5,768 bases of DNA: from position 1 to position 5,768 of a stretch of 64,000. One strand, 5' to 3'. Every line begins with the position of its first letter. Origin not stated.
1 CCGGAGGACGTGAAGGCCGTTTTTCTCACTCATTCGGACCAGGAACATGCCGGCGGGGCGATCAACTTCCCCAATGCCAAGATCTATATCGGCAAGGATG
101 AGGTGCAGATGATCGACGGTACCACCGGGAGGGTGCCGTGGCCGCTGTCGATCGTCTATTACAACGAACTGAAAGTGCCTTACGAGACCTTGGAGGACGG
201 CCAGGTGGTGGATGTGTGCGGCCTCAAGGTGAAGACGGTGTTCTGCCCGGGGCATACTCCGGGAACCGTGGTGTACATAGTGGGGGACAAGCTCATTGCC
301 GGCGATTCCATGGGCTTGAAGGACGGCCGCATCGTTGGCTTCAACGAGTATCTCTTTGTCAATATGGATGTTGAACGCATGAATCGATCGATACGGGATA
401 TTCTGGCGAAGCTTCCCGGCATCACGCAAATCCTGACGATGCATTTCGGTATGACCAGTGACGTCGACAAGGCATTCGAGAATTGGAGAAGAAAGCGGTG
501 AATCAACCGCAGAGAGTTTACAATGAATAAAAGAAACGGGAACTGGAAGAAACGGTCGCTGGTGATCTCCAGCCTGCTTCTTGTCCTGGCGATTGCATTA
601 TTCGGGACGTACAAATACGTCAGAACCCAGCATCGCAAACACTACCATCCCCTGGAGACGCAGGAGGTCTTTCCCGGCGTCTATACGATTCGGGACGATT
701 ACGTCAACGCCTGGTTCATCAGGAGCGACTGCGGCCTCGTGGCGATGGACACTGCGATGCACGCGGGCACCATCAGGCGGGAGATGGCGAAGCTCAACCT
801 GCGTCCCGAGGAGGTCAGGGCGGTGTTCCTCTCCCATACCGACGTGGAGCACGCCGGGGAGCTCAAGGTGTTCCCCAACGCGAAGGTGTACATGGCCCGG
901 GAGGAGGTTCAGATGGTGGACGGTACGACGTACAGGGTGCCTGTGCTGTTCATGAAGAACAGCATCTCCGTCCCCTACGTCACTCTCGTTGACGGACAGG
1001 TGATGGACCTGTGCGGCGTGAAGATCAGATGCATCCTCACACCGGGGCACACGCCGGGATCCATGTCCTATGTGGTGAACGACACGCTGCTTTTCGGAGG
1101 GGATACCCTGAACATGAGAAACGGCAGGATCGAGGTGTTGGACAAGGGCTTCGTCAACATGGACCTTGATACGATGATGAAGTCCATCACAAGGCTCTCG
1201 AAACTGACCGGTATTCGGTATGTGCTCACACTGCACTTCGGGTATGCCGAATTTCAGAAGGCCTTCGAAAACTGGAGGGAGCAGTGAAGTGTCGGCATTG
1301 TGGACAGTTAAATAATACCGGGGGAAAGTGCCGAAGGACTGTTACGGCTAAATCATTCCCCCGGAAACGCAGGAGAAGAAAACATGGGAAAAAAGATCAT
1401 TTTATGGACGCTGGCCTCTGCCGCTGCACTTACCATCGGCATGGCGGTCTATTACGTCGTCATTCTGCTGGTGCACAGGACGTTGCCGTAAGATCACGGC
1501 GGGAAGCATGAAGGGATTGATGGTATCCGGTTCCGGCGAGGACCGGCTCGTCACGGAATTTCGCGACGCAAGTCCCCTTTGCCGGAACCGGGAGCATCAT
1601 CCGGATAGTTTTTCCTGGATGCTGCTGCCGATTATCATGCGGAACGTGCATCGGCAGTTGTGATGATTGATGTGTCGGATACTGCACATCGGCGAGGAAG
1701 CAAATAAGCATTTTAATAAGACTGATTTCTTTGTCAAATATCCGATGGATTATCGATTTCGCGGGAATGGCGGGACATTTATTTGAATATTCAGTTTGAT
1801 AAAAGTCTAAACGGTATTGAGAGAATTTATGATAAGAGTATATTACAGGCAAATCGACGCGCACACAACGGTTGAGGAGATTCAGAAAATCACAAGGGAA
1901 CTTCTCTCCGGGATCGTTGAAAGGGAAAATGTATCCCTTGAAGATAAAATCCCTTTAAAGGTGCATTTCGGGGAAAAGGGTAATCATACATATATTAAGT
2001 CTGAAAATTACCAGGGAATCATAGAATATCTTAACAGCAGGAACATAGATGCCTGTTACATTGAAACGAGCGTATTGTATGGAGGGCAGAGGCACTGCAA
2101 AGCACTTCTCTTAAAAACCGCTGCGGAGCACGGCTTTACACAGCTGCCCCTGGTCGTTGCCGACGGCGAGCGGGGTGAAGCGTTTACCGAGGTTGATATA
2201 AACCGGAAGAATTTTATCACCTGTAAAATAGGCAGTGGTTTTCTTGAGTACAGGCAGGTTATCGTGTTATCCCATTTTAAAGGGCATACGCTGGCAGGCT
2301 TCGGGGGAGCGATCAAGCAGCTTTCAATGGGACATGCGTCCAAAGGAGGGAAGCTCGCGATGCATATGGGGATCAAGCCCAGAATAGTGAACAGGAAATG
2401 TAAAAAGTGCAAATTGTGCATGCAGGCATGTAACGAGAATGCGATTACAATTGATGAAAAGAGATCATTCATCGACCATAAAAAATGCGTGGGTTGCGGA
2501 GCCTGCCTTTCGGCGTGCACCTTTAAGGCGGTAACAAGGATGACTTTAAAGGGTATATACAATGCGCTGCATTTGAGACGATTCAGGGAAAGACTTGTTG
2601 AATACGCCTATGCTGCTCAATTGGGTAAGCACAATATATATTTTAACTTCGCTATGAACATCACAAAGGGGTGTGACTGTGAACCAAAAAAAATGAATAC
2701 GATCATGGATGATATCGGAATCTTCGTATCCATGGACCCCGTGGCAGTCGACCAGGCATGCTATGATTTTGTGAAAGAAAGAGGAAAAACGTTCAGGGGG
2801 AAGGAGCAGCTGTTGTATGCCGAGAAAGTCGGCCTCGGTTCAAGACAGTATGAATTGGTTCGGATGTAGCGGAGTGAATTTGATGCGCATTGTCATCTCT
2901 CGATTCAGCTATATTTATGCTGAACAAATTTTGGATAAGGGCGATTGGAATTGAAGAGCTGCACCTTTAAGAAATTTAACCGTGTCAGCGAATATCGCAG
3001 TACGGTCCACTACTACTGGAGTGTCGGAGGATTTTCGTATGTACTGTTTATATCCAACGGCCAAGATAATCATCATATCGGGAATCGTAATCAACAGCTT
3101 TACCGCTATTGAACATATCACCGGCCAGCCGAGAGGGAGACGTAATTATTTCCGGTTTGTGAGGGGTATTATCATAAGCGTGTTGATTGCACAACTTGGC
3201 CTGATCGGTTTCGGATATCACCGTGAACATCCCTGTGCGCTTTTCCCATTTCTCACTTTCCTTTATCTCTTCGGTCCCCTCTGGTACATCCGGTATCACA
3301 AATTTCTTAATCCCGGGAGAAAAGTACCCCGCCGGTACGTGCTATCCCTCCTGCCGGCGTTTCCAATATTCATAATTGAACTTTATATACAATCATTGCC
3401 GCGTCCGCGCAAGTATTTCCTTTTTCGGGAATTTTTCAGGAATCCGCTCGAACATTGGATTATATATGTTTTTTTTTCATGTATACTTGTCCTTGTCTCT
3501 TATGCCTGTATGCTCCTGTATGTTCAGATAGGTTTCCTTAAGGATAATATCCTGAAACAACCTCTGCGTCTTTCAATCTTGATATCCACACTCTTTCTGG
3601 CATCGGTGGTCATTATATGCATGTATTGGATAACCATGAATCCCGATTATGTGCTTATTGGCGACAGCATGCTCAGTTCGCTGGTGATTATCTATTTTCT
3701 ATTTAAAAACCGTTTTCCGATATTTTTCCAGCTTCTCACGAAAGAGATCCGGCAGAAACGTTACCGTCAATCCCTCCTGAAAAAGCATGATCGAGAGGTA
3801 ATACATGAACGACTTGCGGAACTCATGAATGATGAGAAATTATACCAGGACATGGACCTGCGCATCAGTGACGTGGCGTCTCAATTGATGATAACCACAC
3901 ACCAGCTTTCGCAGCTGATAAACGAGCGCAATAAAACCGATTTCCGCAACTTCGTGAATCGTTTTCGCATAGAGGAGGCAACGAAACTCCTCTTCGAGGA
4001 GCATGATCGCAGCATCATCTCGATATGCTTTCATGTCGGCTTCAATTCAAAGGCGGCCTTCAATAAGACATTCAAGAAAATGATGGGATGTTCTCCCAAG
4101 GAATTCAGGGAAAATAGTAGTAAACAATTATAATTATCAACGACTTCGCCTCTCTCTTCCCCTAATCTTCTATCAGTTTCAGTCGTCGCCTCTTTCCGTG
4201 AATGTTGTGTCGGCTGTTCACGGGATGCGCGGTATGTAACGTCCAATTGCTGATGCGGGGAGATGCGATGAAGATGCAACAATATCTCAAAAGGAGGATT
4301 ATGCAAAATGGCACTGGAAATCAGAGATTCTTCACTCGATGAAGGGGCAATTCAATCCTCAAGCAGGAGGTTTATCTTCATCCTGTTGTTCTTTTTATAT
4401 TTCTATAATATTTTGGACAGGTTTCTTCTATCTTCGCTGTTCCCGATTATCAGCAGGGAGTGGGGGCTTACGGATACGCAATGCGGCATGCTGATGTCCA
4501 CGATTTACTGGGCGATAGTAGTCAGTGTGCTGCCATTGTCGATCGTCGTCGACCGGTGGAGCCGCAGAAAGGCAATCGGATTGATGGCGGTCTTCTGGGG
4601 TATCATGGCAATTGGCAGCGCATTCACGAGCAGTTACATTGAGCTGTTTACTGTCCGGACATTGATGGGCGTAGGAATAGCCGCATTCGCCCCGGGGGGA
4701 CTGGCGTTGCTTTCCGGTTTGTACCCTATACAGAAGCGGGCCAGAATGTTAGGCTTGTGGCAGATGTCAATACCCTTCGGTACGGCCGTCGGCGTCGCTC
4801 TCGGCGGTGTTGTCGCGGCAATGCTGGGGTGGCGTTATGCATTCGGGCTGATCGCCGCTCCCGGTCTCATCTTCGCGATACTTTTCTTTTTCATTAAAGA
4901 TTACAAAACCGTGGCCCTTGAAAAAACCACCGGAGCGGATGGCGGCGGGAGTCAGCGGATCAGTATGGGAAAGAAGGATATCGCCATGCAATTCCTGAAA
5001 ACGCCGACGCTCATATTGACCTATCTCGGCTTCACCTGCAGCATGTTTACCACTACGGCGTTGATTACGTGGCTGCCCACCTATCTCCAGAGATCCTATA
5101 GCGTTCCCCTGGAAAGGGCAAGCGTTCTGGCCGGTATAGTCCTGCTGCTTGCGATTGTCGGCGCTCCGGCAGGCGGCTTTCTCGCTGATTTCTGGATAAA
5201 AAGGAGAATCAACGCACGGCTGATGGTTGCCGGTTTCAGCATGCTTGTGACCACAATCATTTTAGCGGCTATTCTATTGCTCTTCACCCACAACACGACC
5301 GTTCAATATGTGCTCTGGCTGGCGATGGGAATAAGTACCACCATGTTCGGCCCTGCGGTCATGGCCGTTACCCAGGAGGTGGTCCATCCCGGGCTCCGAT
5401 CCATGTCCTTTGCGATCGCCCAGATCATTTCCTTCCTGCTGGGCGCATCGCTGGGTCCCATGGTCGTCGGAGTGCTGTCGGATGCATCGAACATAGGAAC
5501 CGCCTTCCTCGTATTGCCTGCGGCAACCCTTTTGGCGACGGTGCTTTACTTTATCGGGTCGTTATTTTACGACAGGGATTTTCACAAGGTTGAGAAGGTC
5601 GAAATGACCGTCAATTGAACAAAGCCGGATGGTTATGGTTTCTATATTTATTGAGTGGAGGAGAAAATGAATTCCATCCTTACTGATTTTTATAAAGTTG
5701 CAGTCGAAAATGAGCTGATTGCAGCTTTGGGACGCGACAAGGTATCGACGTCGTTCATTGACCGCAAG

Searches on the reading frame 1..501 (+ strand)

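Call 7: search_protein_families(library=pfam, proteins=[window:1-501:+])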
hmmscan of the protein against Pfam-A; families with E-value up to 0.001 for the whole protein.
window:1-501:+ (166 aa): 1 family
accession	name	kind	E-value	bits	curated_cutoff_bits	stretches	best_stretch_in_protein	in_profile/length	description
PF00753.33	Lactamase_B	-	2e-06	28.3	22.7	1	1-97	41-142/196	Metallo-beta-lactamase superfamily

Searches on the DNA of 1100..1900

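Call 108: search_rna_families(source=window, start=1100, end=1900, threshold=evalue, max_evalue=1)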
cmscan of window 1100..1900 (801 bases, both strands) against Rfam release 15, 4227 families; matches with E-value up to 1: 1.
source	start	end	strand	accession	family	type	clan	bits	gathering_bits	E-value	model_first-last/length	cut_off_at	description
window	1527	1591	-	RF02000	MIR1846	Gene; miRNA;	-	19.7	77.5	0.57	22-91/110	no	MIR1846 microRNA precursor family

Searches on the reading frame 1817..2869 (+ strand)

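Call 7: search_protein_families(library=pfam, proteins=[window:1817-2869:+])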
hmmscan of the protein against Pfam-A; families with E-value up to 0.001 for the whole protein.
window:1817-2869:+ (350 aa): 11 families
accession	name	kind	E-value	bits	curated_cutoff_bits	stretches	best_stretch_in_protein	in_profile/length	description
PF04015.17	DUF362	-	5.1e-36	125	24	1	46-317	2-200/200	Domain of unknown function (DUF362)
PF00037.32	Fer4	-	8.3e-09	35.4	21.1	1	219-239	3-23/24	4Fe-4S binding domain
PF12838.12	Fer4_7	-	2.5e-08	34.7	27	1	194-238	1-52/52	4Fe-4S dicluster domain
PF12797.12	Fer4_2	-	9.8e-08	31.9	24.5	1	218-235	4-21/22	4Fe-4S binding domain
PF14697.11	Fer4_21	-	1.8e-07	31.6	35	1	190-236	3-53/59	4Fe-4S dicluster domain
PF12837.12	Fer4_6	-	1.1e-06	28.7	25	0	219-238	4-23/24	4Fe-4S binding domain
PF13237.11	Fer4_10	-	1.2e-06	28.8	25.5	1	188-234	2-52/53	4Fe-4S dicluster domain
PF13187.11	Fer4_9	-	1.3e-06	28.7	27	1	194-236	1-49/52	4Fe-4S dicluster domain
PF13484.11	Fer4_16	-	5.2e-06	27.6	30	0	223-242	1-20/66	4Fe-4S double cluster binding domain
PF13183.11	Fer4_8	-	2.6e-05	25.1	27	0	222-247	3-28/68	4Fe-4S dicluster domain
PF25160.1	LdpA_Fe-S-bd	-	8.9e-05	22.6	27.6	1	199-242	7-46/49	LdpA Fe-S cluster-binding domain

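Call 9: search_protein_families(library=ncbifam, proteins=[window:1817-2869:+], max_evalue=1)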
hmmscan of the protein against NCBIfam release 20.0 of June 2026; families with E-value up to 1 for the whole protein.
window:1817-2869:+ (350 aa): 95 families (the best 25 are shown)
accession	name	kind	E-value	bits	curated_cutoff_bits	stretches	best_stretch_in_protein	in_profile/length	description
TIGR02179.1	PorD_KorD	subfamily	2.4e-12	46.8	60.05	1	184-241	16-74/78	2-oxoacid:acceptor oxidoreductase, delta subunit, pyruvate/2-ketoisovalerate family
TIGR04105.1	FeFe_hydrog_B1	subfamily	1.5e-11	43.6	450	1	190-242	108-162/462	monomeric [FeFe] hydrogenase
TIGR02700.1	flavo_MJ0208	hypoth_equivalog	3.4e-11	42.9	251.35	1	189-240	144-195/234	dihydromethanopterin reductase (acceptor)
NF040770.1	hetero_SS_HdrA2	exception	4.7e-10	38.2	1100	1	185-242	569-626/777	CoB-CoM heterodisulfide reductase HdrA2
NF045874.1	Vhu_polyferre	exception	1.5e-09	37.1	600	1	182-239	117-174/381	F420-non-reducing hydrogenase associated-polyferredoxin VhuB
NF040684.1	PorD_Arch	equivalog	3.4e-09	36.6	120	1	184-241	23-81/85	pyruvate synthase subunit PorD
NF041891.1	hdrA_Methbact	equivalog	6e-09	34.7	1300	1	189-240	568-619/762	ferredoxin:CoB-CoM heterodisulfide reductase subunit HdrA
NF043039.1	HgcAB_like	equivalog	7.2e-09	35.7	285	1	185-239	292-349/350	HgcAB-like fusion protein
NF007202.0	PRK09623.1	equivalog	7.4e-09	35.9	166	1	186-241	44-100/105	3-methyl-2-oxobutanoate dehydrogenase subunit delta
NF038196.1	ferrodoxin_EFR1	subfamily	8.3e-09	35.8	75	1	187-240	178-230/242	EFR1 family ferrodoxin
NF007203.0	PRK09624.1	equivalog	9e-09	35.5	171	1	184-240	42-99/105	pyuvate ferredoxin oxidoreductase subunit delta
NF010366.0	PRK13795.1-1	equivalog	9.5e-09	33.9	745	1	190-236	605-650/667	hypothetical protein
TIGR04041.1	activase_YjjW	hypoth_equivalog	2e-08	34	250.2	1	193-243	41-91/276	YjjW family glycine radical enzyme activase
NF043069.1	T4HPD_activ_SAM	equivalog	2.3e-08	33.7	425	1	191-240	49-98/299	trans-4-hydroxy-L-proline dehydratase activase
NF058577.1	FdxA_fam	equivalog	2.8e-08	33.8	65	1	191-238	5-52/52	4Fe-4S ferredoxin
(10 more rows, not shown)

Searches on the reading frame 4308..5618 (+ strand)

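Call 7: search_protein_families(library=pfam, proteins=[window:4308-5618:+])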
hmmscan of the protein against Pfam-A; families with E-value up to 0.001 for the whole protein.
window:4308-5618:+ (436 aa): 3 families
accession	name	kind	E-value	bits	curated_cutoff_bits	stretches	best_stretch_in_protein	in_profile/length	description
PF07690.21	MFS_1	-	1.3e-52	179.3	33.4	2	27-316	1-282/347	Major Facilitator Superfamily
PF03137.26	OATP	-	5.3e-12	45.2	25.8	1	226-327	286-384/545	Organic Anion Transporter Polypeptide (OATP) family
PF00083.30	Sugar_tr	-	8e-08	32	22.3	1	55-413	44-433/452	Sugar (and other) transporter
